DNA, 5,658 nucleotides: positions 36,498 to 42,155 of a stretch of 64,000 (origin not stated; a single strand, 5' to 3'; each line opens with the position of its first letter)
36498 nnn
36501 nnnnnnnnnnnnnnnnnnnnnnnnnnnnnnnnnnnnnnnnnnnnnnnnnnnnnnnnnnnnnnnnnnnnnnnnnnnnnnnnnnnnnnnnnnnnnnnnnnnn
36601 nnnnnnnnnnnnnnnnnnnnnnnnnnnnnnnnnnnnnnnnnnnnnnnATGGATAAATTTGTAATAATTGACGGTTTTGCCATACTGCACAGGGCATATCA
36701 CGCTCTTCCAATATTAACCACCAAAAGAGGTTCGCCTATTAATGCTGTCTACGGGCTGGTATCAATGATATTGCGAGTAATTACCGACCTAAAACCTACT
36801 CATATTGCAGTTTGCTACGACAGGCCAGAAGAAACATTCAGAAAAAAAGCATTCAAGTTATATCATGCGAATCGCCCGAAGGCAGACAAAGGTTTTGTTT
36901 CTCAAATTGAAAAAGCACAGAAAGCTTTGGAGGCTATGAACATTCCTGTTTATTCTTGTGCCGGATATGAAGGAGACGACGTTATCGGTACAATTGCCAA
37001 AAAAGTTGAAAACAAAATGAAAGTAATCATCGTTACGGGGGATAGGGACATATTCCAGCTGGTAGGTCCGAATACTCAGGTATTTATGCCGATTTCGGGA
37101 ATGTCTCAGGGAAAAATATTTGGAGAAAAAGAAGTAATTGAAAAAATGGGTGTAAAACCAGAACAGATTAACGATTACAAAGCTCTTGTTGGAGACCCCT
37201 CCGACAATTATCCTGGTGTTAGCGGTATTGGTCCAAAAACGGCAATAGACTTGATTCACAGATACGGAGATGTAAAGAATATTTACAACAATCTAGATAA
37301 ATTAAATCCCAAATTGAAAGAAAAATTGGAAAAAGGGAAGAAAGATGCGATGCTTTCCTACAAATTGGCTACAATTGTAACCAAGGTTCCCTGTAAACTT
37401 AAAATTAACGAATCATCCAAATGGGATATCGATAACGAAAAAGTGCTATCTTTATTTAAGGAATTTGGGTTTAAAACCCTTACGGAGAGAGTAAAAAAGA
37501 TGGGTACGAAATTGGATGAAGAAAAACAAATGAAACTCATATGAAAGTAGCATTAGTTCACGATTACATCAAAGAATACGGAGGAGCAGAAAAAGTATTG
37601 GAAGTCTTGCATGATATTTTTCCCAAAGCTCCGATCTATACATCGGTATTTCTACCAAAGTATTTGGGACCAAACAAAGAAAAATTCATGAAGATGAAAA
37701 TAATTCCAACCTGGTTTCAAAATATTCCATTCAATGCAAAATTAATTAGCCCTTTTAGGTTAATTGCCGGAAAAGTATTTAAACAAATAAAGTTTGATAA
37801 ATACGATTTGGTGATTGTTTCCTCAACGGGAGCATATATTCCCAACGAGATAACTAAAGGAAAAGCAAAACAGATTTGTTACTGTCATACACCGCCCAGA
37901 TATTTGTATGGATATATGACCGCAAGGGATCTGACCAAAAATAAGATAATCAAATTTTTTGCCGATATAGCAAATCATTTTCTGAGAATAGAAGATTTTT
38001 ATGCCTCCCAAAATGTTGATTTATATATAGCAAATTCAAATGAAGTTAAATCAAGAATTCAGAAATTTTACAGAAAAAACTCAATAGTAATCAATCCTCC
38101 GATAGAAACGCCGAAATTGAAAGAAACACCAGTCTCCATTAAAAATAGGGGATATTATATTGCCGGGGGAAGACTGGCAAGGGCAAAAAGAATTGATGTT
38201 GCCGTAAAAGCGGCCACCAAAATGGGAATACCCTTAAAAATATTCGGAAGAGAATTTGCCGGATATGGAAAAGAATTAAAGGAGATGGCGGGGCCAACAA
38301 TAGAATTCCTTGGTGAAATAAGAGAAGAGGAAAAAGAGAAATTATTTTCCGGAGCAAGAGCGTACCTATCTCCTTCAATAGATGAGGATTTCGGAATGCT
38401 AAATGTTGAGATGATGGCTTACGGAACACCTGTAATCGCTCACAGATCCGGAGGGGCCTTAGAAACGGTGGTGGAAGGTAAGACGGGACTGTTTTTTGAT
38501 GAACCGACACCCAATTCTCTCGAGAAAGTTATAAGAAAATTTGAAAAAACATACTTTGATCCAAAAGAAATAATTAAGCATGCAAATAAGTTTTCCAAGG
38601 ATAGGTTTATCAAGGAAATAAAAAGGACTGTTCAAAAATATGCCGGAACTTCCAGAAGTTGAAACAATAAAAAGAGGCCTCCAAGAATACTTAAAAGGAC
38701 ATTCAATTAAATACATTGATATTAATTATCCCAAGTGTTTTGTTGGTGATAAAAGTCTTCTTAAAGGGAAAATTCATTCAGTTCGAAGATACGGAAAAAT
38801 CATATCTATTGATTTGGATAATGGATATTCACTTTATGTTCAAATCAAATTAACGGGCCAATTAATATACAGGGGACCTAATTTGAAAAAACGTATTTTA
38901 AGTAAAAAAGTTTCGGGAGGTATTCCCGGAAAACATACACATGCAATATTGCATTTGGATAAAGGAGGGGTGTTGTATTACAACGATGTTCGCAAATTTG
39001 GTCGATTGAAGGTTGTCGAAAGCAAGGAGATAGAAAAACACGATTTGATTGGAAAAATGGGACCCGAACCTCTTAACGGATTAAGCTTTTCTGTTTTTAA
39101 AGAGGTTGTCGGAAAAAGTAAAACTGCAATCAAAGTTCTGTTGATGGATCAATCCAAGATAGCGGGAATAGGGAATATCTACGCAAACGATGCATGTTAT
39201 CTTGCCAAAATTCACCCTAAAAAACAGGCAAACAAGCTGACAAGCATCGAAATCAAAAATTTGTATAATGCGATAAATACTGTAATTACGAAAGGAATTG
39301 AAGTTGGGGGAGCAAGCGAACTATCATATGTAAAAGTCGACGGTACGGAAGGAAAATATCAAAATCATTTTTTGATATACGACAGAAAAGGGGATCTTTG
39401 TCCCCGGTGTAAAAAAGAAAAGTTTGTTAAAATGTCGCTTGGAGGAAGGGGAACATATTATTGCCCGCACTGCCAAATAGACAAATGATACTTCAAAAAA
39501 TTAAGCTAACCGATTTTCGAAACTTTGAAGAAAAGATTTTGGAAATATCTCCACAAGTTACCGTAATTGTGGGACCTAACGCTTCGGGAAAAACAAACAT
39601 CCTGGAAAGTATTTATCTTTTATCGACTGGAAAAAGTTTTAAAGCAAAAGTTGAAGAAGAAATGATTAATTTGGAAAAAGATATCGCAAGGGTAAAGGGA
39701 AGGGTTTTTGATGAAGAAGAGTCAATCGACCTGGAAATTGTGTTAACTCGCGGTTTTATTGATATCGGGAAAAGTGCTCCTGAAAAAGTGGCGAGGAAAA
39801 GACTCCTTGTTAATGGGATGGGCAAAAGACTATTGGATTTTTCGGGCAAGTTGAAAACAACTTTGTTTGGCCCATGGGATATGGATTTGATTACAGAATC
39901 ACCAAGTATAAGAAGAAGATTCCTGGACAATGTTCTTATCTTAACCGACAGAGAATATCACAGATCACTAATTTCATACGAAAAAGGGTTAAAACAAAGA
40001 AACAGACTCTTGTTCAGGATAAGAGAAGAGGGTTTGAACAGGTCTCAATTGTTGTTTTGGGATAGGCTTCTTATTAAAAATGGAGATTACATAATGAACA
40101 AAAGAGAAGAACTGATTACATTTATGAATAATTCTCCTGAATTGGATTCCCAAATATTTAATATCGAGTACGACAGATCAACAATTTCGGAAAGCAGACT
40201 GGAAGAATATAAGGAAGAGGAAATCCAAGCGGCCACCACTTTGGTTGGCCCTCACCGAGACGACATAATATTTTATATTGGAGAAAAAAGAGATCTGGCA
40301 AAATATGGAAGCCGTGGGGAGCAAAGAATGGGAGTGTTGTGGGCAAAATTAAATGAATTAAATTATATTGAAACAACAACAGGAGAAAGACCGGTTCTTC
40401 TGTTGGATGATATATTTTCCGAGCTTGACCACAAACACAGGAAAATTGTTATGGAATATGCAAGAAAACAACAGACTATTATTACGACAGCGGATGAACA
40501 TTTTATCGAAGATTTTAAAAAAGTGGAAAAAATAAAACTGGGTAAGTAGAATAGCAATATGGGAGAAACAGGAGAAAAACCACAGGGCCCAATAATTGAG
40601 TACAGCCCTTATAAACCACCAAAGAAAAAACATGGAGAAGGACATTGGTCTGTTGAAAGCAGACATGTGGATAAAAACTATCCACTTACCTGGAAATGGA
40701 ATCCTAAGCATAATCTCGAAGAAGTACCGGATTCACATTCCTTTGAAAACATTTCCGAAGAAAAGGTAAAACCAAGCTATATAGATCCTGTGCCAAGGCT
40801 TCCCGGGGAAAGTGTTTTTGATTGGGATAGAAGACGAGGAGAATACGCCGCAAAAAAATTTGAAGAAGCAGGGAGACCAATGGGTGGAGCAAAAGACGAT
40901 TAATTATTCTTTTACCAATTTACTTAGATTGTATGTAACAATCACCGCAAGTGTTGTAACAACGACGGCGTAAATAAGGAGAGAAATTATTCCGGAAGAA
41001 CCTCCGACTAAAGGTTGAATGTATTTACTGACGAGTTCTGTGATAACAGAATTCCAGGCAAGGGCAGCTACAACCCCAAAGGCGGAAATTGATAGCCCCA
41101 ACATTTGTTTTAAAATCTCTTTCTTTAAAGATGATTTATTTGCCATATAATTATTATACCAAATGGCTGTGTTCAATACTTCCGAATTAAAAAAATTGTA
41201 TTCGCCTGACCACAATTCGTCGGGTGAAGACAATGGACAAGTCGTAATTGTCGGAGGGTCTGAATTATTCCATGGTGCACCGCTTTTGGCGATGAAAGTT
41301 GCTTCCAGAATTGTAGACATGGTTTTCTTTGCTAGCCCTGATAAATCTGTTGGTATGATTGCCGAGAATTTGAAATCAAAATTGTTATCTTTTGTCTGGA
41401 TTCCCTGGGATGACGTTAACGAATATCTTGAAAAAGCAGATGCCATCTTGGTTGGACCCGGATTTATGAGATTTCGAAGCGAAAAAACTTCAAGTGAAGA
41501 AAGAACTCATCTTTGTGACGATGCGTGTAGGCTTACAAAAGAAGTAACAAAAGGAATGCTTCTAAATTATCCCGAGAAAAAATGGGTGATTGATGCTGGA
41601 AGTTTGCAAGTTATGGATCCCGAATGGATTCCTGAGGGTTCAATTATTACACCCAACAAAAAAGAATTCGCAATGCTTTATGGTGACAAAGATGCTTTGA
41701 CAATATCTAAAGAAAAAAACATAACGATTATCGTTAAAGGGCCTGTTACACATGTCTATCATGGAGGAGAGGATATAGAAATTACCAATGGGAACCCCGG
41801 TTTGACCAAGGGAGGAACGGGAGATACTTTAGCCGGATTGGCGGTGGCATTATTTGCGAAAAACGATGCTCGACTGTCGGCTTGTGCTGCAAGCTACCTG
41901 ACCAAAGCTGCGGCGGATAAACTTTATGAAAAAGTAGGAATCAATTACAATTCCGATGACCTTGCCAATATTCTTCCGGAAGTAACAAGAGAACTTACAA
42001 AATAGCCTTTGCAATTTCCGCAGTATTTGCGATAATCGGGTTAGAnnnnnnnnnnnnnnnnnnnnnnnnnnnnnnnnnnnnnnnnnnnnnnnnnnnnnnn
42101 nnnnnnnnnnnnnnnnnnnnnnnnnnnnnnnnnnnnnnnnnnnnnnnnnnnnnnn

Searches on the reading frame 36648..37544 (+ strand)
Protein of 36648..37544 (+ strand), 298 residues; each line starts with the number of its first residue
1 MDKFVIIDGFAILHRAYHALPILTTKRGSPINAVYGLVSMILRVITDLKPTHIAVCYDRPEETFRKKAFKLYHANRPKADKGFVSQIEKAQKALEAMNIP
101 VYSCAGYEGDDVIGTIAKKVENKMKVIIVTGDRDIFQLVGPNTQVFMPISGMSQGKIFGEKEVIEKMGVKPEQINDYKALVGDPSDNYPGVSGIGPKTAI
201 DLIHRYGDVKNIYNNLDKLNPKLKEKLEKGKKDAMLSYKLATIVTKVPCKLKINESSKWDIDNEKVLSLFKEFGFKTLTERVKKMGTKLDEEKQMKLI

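Call 67: search_protein_families(library=pfam, proteins=[window:36648-37544:+], max_evalue=0.00001)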
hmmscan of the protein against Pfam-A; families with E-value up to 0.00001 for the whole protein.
window:36648-37544:+ (298 aa): 2 families
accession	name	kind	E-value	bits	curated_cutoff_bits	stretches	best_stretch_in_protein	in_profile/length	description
PF02739.22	5_3_exonuc_N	-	7.7e-53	179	34.3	1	3-168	1-164/164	5'-3' exonuclease, N-terminal resolvase-like domain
PF01367.25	5_3_exonuc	-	3.2e-32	111.3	40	1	169-257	1-90/97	5'-3' exonuclease, C-terminal SAM fold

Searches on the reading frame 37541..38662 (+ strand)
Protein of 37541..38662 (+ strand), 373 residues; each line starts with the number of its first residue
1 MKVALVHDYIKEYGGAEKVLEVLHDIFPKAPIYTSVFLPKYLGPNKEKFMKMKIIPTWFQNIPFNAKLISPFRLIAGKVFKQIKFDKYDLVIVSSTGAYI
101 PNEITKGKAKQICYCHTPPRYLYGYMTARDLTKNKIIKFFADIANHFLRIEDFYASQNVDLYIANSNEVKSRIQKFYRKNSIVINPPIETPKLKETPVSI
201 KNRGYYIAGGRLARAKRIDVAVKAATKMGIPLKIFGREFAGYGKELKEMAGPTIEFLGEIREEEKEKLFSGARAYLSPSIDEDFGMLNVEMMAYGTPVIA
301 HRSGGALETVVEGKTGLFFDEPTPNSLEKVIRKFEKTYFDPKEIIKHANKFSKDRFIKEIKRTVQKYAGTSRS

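Call 67: search_protein_families(library=pfam, proteins=[window:37541-38662:+], max_evalue=0.00001)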
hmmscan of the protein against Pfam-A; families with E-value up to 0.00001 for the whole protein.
window:37541-38662:+ (373 aa): 4 families
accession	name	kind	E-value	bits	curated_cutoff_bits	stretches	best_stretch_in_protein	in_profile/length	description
PF00534.26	Glycos_transf_1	-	6.3e-24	84.9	26.4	1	199-350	11-171/172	Glycosyl transferases group 1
PF13692.12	Glyco_trans_1_4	-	2.1e-16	60.9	27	1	210-332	8-137/142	Glycosyl transferases group 1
PF13439.12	Glyco_transf_4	-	8e-07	29.7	28.5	1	13-190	1-168/170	Glycosyltransferase Family 4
PF20706.3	GT4-conflict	-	9.9e-06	25.2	26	0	207-348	201-365/385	Family 4 Glycosyltransferase in conflict systems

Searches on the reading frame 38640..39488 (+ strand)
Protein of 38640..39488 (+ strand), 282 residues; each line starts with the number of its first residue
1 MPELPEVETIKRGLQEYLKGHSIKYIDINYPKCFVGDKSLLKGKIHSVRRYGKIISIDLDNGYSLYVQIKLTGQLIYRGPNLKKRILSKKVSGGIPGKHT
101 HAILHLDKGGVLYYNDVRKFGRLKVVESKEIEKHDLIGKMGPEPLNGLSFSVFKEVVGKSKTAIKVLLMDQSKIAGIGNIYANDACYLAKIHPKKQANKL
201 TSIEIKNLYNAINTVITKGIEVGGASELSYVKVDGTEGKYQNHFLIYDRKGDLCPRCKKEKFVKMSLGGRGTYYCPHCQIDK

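Call 67: search_protein_families(library=pfam, proteins=[window:38640-39488:+], max_evalue=0.00001)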
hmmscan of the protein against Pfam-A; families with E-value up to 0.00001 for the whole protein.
window:38640-39488:+ (282 aa): 3 families
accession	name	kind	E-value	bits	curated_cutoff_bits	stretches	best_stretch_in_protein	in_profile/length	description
PF06831.19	H2TH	-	1e-23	83.6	34.7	1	140-226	1-88/93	Formamidopyrimidine-DNA glycosylase H2TH domain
PF01149.29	Fapy_DNA_glyco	-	2.8e-23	83.2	25.5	1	1-123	1-117/117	Formamidopyrimidine-DNA glycosylase N-terminal domain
PF06827.20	zf-FPG_IleRS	-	4.5e-07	30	21.3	1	251-279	1-28/30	Zinc finger found in FPG and IleRS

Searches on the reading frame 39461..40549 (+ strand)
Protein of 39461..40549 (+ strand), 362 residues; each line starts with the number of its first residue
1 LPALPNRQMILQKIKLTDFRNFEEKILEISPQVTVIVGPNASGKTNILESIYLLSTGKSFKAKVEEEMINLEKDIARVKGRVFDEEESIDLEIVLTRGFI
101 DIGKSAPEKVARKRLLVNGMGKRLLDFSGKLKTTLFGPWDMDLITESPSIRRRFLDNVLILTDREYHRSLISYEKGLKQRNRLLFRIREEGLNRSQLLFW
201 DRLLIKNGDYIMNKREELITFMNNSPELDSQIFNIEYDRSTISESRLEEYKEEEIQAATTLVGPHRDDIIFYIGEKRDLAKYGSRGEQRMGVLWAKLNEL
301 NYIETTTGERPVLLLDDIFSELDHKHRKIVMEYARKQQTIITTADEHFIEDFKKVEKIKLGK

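Call 67: search_protein_families(library=pfam, proteins=[window:39461-40549:+], max_evalue=0.00001)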
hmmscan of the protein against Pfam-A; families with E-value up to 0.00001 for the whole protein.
window:39461-40549:+ (362 aa): 4 families
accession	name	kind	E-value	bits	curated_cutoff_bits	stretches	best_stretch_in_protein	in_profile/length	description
PF02463.25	SMC_N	-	1.3e-20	74.2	40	1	11-359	2-212/220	RecF/RecN/SMC N terminal domain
PF13175.12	AAA_15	-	4.5e-14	53.3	32.1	1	9-188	1-92/374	AAA ATPase domain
PF13476.12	AAA_23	-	3.8e-09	37.9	27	1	13-215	1-143/201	AAA domain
PF13304.12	AAA_21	-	1e-08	36.1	27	1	33-89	1-59/304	AAA domain, putative AbiEii toxin, Type IV TA system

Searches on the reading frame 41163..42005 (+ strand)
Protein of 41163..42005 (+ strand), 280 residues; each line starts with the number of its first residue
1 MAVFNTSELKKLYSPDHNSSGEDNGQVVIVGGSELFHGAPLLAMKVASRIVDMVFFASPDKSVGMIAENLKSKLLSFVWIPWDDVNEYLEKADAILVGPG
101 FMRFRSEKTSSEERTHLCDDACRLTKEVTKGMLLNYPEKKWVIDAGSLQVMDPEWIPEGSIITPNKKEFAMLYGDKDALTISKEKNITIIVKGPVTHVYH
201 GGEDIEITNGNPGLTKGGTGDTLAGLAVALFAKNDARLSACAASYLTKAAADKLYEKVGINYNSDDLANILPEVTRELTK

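Call 67: search_protein_families(library=pfam, proteins=[window:41163-42005:+], max_evalue=0.00001)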
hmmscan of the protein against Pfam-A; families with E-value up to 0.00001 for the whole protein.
window:41163-42005:+ (280 aa): 1 family
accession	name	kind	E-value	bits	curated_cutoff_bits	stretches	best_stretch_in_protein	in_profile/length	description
PF01256.23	Carb_kinase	-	2.5e-29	102.9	27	1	27-272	1-241/242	NAD(P)H-hydrate dehydratase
